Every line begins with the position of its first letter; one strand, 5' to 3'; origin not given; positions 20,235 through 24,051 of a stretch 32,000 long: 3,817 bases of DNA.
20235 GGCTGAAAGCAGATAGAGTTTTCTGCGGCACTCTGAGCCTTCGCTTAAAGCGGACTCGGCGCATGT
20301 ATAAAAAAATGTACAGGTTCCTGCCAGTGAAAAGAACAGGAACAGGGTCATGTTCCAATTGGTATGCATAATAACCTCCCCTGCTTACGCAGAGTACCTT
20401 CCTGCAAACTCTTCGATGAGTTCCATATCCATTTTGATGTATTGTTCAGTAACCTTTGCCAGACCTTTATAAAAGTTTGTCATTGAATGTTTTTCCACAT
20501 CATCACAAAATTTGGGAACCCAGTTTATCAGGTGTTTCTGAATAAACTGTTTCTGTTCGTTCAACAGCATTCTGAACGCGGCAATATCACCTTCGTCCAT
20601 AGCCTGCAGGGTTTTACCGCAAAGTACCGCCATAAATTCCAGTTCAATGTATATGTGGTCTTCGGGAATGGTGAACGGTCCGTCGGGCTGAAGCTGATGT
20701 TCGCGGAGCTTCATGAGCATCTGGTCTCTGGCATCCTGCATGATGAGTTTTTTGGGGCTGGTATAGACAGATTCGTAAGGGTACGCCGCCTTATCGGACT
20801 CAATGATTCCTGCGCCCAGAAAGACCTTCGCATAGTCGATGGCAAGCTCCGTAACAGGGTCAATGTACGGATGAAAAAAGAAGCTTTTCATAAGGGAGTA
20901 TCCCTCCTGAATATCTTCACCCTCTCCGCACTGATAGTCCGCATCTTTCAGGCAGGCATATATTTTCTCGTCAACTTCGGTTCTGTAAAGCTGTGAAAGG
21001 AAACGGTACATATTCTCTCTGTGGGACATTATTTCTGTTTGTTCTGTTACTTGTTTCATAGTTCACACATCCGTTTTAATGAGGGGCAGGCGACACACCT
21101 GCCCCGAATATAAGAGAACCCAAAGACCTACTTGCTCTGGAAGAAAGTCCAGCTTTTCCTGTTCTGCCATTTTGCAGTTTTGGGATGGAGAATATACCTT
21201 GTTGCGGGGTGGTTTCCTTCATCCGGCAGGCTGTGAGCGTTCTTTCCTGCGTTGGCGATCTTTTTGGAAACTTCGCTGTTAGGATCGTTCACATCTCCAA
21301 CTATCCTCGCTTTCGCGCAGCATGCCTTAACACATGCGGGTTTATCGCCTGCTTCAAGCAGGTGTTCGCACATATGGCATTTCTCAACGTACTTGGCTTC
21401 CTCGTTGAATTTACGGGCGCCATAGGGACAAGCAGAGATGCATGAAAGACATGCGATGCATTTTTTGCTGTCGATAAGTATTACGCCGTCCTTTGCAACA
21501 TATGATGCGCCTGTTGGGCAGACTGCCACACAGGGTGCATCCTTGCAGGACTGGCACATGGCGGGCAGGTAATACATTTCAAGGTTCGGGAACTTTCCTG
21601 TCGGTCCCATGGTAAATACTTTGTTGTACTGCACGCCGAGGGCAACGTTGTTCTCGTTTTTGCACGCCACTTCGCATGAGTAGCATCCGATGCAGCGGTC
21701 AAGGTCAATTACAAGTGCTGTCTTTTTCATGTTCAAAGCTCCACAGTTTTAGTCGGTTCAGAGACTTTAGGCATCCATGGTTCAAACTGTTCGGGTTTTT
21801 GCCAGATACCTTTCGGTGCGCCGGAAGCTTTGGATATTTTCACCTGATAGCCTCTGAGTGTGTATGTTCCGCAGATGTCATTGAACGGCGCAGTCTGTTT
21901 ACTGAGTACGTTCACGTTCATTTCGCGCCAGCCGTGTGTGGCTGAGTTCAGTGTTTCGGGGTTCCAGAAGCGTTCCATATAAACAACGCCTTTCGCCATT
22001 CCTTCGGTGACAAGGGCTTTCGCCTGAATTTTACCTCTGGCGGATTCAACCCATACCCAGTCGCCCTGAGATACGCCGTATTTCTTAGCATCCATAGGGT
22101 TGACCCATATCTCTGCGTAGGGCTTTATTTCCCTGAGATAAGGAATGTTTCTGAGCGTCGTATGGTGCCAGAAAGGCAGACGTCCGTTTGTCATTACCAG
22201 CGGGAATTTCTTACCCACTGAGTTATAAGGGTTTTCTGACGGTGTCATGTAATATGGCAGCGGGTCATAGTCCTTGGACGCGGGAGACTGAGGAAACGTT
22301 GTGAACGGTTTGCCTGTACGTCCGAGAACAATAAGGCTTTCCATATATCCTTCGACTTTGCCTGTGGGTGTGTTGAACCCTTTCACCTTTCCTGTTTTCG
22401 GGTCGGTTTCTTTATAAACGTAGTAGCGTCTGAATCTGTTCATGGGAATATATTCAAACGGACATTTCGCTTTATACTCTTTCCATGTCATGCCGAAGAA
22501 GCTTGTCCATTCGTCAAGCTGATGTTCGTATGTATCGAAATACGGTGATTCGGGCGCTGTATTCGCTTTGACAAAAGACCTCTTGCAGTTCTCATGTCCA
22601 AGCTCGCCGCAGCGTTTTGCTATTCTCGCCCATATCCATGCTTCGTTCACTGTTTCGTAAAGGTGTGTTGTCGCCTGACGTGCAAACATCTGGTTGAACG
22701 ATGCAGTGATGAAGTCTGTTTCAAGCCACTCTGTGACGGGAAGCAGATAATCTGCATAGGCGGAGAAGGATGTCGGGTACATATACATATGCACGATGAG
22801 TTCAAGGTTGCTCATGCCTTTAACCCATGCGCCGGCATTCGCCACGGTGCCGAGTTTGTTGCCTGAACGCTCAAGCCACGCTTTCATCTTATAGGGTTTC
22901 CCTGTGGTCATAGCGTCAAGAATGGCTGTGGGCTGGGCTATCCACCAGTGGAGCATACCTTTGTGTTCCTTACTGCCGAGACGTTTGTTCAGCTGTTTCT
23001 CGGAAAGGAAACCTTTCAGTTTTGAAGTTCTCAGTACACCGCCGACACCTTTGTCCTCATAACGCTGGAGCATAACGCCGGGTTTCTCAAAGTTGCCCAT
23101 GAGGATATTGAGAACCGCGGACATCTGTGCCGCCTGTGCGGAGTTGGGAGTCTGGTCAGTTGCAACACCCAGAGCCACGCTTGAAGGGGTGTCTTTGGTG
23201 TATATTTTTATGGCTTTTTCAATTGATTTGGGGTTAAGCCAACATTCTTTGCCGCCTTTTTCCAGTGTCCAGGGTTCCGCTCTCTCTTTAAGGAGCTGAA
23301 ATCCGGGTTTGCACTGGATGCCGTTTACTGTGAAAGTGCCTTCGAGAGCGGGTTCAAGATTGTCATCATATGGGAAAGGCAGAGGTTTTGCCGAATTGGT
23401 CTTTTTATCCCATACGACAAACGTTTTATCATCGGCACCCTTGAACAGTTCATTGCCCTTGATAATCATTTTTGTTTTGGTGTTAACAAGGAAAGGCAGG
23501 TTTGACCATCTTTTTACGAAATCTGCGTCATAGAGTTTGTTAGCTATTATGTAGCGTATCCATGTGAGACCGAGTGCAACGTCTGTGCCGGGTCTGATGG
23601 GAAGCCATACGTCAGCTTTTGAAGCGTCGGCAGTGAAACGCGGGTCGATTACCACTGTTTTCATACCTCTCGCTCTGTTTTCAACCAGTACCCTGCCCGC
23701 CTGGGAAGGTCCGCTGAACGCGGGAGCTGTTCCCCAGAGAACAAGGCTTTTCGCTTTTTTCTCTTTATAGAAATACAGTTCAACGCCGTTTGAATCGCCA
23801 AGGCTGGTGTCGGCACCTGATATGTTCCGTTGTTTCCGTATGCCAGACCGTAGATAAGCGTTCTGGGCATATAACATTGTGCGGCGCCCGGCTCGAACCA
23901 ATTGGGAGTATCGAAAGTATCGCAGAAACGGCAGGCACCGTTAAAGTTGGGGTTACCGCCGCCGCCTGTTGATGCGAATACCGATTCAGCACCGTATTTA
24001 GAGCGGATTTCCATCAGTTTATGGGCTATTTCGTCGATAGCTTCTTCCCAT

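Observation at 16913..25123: Sigma-54/AcoR-controlled periplasmic molybdoenzyme operon with two different quinol-dehydrogenase modules and a dedicated porin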

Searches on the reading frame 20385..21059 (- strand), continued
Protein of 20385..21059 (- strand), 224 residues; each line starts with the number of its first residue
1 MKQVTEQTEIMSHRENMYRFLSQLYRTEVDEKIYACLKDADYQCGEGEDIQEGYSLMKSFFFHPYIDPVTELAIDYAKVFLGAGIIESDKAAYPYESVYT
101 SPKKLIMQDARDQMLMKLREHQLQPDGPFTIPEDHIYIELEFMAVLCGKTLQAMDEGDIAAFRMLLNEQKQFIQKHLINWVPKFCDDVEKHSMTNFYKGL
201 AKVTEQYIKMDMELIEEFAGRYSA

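Call 78: find_encoding_contigs(protein=P0009, flank=10000, max_places=1)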
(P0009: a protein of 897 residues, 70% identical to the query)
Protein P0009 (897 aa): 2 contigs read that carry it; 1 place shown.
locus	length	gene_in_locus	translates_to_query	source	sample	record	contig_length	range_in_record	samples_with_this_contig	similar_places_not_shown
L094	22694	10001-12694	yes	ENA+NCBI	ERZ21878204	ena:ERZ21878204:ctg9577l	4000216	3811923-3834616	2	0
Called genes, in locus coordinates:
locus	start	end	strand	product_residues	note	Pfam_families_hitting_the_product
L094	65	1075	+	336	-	PF01073:3Beta_HSD, PF01370:Epimerase, PF04321:RmlD_sub_bind (weak), PF07993:NAD_binding_4 (faint), PF13460:NAD_binding_10, PF16363:GDP_Man_Dehyd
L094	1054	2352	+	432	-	-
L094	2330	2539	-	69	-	-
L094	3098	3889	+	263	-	PF00497:SBP_bac_3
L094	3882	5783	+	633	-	PF02743:dCache_1, PF00989:PAS, PF13426:PAS_9, PF08447:PAS_3 (faint), PF00990:GGDEF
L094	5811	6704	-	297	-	PF00126:HTH_1, PF03466:LysR_substrate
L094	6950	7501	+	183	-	PF02525:Flavodoxin_2, PF03358:FMN_red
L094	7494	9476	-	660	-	PF00158:Sigma54_activat, PF01078:Mg_chelatase (faint), PF14532:Sigma54_activ_2, PF07724:AAA_2 (weak), PF07728:AAA_5 (weak), PF25601:AAA_lid_14, PF18024:HTH_50 (weak), PF02954:HTH_8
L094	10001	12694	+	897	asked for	PF10518:TAT_signal (weak), PF04879:Molybdop_Fe4S4, PF00384:Molybdopterin, PF01568:Molydop_binding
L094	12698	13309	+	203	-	PF12838:Fer4_7 (weak), PF13237:Fer4_10 (weak), PF13247:Fer4_11, PF13187:Fer4_9 (weak), PF25160:LdpA_Fe-S-bd (weak), PF12797:Fer4_2, PF12837:Fer4_6, PF00037:Fer4, +2 more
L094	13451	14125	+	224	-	PF02613:Nitrate_red_del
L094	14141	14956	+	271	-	-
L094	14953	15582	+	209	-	PF13183:Fer4_8 (faint), PF13534:Fer4_17 (faint), PF12838:Fer4_7 (weak), PF13187:Fer4_9 (weak), PF14697:Fer4_21 (weak), PF12838:Fer4_7, PF13187:Fer4_9 (weak), PF25160:LdpA_Fe-S-bd (weak), +7 more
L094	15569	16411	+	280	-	PF12801:Fer4_5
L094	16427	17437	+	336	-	PF04055:Radical_SAM, PF06463:Mob_synth_C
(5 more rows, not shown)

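Call 79: find_encoding_contigs(protein=P0004, flank=10000, max_places=1)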
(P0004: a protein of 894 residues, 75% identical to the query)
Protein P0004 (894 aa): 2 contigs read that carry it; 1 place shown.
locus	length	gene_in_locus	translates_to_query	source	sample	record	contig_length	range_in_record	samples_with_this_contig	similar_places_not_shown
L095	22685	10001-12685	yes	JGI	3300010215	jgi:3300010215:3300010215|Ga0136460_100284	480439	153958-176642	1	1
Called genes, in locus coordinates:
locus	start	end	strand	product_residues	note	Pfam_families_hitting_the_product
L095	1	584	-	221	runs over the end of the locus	PF02613:Nitrate_red_del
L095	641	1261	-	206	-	PF12797:Fer4_2 (faint), PF12800:Fer4_4 (faint), PF13237:Fer4_10, PF13247:Fer4_11, PF12838:Fer4_7, PF13187:Fer4_9 (weak), PF00037:Fer4 (weak), PF12837:Fer4_6 (weak), +1 more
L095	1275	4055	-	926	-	PF04879:Molybdop_Fe4S4, PF00384:Molybdopterin, PF01568:Molydop_binding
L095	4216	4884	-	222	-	PF01292:Ni_hydr_CYTB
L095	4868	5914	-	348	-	PF09719:C_GCAxxG_C_C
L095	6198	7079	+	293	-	PF00126:HTH_1, PF03466:LysR_substrate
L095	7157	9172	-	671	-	PF13426:PAS_9 (weak), PF00158:Sigma54_activat, PF14532:Sigma54_activ_2, PF07724:AAA_2 (weak), PF07728:AAA_5, PF25601:AAA_lid_14, PF18024:HTH_50 (weak), PF02954:HTH_8, +1 more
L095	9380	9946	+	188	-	-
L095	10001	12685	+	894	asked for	PF10518:TAT_signal (faint), PF04879:Molybdop_Fe4S4, PF00384:Molybdopterin, PF01568:Molydop_binding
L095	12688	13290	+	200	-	PF12797:Fer4_2 (weak), PF12800:Fer4_4 (faint), PF12838:Fer4_7, PF13247:Fer4_11, PF13237:Fer4_10, PF13187:Fer4_9 (weak), PF00037:Fer4 (weak), PF12837:Fer4_6 (weak)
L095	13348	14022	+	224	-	PF02613:Nitrate_red_del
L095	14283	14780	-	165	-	-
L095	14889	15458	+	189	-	PF13183:Fer4_8 (faint), PF13484:Fer4_16 (faint), PF13534:Fer4_17 (faint), PF12838:Fer4_7, PF13187:Fer4_9, PF14697:Fer4_21 (weak), PF13187:Fer4_9 (weak), PF12838:Fer4_7 (weak), +7 more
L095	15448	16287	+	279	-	PF12801:Fer4_5 (weak)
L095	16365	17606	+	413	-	PF03573:OprD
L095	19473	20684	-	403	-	PF03916:NrfD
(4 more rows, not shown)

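Call 86: search_protein_families(library=pfam, proteins=[L001:1579-3657:-], max_evalue=1)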
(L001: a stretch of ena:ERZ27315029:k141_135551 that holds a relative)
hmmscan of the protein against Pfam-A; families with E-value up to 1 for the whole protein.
L001:1579-3657:- (692 aa): 16 families
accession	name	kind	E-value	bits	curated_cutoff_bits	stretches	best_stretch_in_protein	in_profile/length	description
PF12775.13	AAA_7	-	6.3e-05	23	25.8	1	37-85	18-68/181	P-loop containing dynein motor region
PF13245.12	AAA_19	-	0.00055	20.6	25.1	1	46-151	6-72/134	AAA domain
PF03193.22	RsgA_GTPase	-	0.00091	19.5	30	1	45-76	100-131/174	RsgA GTPase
PF13401.12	AAA_22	-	0.002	18.9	27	1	54-89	8-42/130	AAA domain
PF13191.12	AAA_16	-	0.004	18.1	32.6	1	54-79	27-52/167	AAA ATPase domain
PF05621.17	TniB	-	0.0047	16.8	22.4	1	48-85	32-69/189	Bacterial TniB protein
PF07728.20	AAA_5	-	0.011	16.1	22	1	54-79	2-28/139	AAA domain (dynein-related subfamily)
PF25199.1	nSTAND_NTPase5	-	0.011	16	34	1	39-89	28-79/145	Novel STAND NTPase 5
PF08477.19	Roc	-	0.015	16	27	1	55-91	3-41/119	Ras of Complex, Roc, domain of DAPkinase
PF13555.12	AAA_29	-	0.021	15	27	1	51-68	22-39/61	P-loop containing region of AAA domain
PF23546.1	Zn_ribbon_TOP3B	-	0.031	14.4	27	1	560-575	23-38/40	DNA topoisomerase 3-beta zinc ribbon domain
PF25206.1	DUF7836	-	0.034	14.4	26.7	1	562-590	7-38/59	Domain of unknown function (DUF7836)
PF10412.15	TrwB_AAD_bind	-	0.051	12.9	20.5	1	50-89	14-52/387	Type IV secretion-system coupling protein DNA-binding domain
PF00005.33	ABC_tran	-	0.064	14.3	25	1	50-138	10-80/137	ABC transporter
PF06414.18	Zeta_toxin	-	0.098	12.5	22.3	1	49-87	14-52/199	Zeta toxin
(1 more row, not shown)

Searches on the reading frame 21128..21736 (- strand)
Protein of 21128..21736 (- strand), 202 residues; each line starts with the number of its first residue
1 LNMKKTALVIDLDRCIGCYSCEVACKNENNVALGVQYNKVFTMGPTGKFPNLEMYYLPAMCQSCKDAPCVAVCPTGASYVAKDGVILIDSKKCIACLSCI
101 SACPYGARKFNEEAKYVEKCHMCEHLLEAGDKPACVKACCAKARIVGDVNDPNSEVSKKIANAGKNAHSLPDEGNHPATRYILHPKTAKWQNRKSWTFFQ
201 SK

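Call 4: search_protein_families(library=pfam, proteins=[window:21128-21736:-], max_evalue=0.01)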
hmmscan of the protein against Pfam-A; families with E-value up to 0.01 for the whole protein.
window:21128-21736:- (202 aa): 11 families
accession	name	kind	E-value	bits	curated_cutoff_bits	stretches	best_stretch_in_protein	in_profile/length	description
PF13247.11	Fer4_11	-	1.5e-22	80.1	26.2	1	53-148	2-99/100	4Fe-4S dicluster domain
PF13237.11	Fer4_10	-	2.9e-11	43.5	25.5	2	54-104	2-53/53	4Fe-4S dicluster domain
PF12838.12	Fer4_7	-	3.2e-10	40.8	27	2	14-77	1-52/52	4Fe-4S dicluster domain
PF12837.12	Fer4_6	-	6.2e-10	39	25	2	85-107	1-23/24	4Fe-4S binding domain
PF00037.32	Fer4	-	7.3e-10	38.7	21.1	2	87-108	2-23/24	4Fe-4S binding domain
PF12797.12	Fer4_2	-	1.9e-09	37.3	24.5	2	8-26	3-21/22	4Fe-4S binding domain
PF13187.11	Fer4_9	-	2.3e-07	31.2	27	2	60-107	1-51/52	4Fe-4S dicluster domain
PF12800.12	Fer4_4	-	7e-05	23.3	24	2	91-106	2-17/17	4Fe-4S binding domain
PF14697.11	Fer4_21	-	0.001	19.6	35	0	9-75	2-53/59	4Fe-4S dicluster domain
PF12798.12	Fer4_3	-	0.0022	19.1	27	0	93-107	1-15/15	4Fe-4S binding domain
PF25160.1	LdpA_Fe-S-bd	-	0.0032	17.7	27.6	1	66-107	6-42/49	LdpA Fe-S cluster-binding domain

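Call 6: search_protein_families(library=ncbifam, proteins=[window:21128-21736:-], max_evalue=0.01)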
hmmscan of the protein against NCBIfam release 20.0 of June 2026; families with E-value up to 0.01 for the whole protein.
window:21128-21736:- (202 aa): 52 families (the best 25 are shown)
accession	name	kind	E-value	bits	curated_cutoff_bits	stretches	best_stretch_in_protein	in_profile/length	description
NF041715.1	arsenate_red_ArrB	equivalog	9.8e-50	169.3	450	2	5-114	2-110/233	arsenate respiratory reductase iron-sulfur subunit ArrB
NF011569.0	PRK14993.1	equivalog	1.2e-46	159.2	416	1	3-182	41-222/244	tetrathionate reductase subunit TtrB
TIGR03149.1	cyt_nit_nrfC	equivalog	9e-45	152.7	377.6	1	3-163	36-198/225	cytochrome c nitrite reductase Fe-S protein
NF045797.1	DsrO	equivalog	5.1e-43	147.2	200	1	3-182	41-234/235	sulfate reduction electron transfer complex DsrMKJOP subunit DsrO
TIGR02951.1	DMSO_dmsB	equivalog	2.2e-37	128.6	214.1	1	8-151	4-155/161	DMSO/selenate family reductase complex B subunit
TIGR03478.1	DMSO_red_II_bet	subfamily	2.8e-31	108.6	480.7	2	46-182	116-253/321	DMSO reductase family type II enzyme, iron-sulfur subunit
NF038355.1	FDH3_beta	equivalog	1.9e-28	99.7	240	1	8-124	5-117/180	formate dehydrogenase FDH3 subunit beta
NF042979.1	EthbenzDh_ebdB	equivalog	2.5e-27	95.7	740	2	46-181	138-274/354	ethylbenzene dehydrogenase subunit beta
NF041782.1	mnquin_red_QrcC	equivalog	1.7e-26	93.3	400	2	7-111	2-119/239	menaquinone reductase iron-sulfur cluster-binding subunit QrcC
TIGR01660.1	narH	equivalog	3.3e-25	88.5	524.05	2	47-150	169-273/492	nitrate reductase subunit beta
NF009408.0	PRK12769.1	equivalog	2.6e-20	72.1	1003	1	9-167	6-166/659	formate-dependent uric acid utilization protein AegA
NF008134.0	PRK10882.1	equivalog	5.1e-20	71.8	263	1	54-181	106-240/329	hydrogenase 2 operon protein HybA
TIGR01582.1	FDH-beta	equivalog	6.8e-20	71.3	334.7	1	5-162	21-195/283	formate dehydrogenase subunit beta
NF045766.1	PhenlGlyoxDHPadI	equivalog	1.8e-17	63.3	700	1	7-143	6-132/443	NADH-dependent phenylglyoxylate dehydrogenase subunit beta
NF007382.0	PRK09898.1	equivalog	3.5e-17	62.6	213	1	2-129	55-192/208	ferredoxin-like protein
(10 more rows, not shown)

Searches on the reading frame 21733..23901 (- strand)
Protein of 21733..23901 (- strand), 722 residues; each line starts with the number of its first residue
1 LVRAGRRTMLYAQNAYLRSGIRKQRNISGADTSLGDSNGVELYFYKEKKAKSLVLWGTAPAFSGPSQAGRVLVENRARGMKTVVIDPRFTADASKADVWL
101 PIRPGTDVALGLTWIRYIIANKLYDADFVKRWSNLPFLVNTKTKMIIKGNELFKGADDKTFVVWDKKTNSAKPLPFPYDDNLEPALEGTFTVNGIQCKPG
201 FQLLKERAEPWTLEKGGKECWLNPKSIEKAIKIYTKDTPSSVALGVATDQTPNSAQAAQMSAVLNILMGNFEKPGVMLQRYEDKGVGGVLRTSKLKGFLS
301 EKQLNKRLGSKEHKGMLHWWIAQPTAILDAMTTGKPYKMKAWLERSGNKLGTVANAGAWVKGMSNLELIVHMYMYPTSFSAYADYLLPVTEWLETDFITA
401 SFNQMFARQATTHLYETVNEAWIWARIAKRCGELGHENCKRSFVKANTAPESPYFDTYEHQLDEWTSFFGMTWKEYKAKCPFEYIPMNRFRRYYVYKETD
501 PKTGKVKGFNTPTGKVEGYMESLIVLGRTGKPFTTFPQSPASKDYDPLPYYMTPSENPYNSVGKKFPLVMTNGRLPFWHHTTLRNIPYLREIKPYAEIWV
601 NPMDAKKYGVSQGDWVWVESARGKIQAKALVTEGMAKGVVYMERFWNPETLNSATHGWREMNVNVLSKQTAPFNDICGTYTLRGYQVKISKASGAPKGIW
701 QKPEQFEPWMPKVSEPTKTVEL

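Call 4: search_protein_families(library=pfam, proteins=[window:21733-23901:-], max_evalue=0.01)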
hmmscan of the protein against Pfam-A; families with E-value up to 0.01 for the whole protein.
window:21733-23901:- (722 aa): 2 families
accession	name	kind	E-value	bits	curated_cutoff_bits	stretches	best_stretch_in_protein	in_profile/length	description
PF01568.27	Molydop_binding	-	3.1e-22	79.1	26.8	1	568-669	1-96/110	Molydopterin dinucleotide binding domain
PF00384.28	Molybdopterin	-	7.3e-19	68.4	24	1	49-430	107-353/353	Molybdopterin oxidoreductase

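Call 6: search_protein_families(library=ncbifam, proteins=[window:21733-23901:-], max_evalue=0.01)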
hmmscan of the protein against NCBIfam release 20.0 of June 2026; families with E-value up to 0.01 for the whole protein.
window:21733-23901:- (722 aa): 23 families
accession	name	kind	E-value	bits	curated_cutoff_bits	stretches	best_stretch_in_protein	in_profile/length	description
NF012032.0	PRK15488.1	equivalog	2e-47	161.7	694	3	200-399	283-491/759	thiosulfate reductase PhsA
TIGR03479.1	DMSO_red_II_alp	subfamily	3.2e-46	157.9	984.75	2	50-437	225-649/913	molybdopterin-dependent oxidoreductase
TIGR01591.1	Fdh-alpha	equivalog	1.3e-40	139.2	666.25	3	48-131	154-236/672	formate dehydrogenase subunit alpha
TIGR02166.1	dmsA_ynfE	subfamily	2.4e-39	135.1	777.7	2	364-648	484-756/794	DMSO/selenate family reductase complex A subunit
TIGR01553.1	formate-DH-alph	equivalog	3.3e-29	101.3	814.2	2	49-275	221-437/1009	formate dehydrogenase-N subunit alpha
NF011567.1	PRK14991.1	equivalog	2.5e-27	95.1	1750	3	54-276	289-536/1022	tetrathionate reductase subunit TtrA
NF041885.1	selenate_YnfE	exception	7.2e-27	93.6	1675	2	362-644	489-759/805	selenate/tellurate reductase subunit YnfE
NF011566.1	PRK14990.1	exception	1.4e-25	89.5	1600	2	365-651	505-779/814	dimethylsulfoxide reductase subunit A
NF041513.1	formate_DH_Act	exception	2.4e-25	88.6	1400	2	27-160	191-322/1067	formate dehydrogenase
NF041884.1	selenate_YnfF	exception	5.3e-25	87.4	1650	2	351-643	471-751/798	selenate/tellurate reductase subunit YnfF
NF047855.1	AssmNtatRedNasC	equivalog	1.8e-22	79.4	1100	2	29-131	160-261/708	assimilatory nitrate reductase catalytic subunit NasC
TIGR00509.1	bisC_fam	subfamily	2.3e-22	79.1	1017.55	2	346-670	420-733/772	molybdopterin guanine dinucleotide-containing S/N-oxide reductase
NF010055.0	PRK13532.1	equivalog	6.9e-18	64.3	904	2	551-654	699-806/830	nitrate reductase catalytic subunit NapA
NF042978.1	EthbenzDh_ebdA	equivalog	9.7e-18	63.3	2000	1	69-277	265-478/977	ethylbenzene dehydrogenase subunit alpha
TIGR01706.1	NAPA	equivalog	5.7e-17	61.3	930.55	2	552-654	700-806/830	periplasmic nitrate reductase subunit alpha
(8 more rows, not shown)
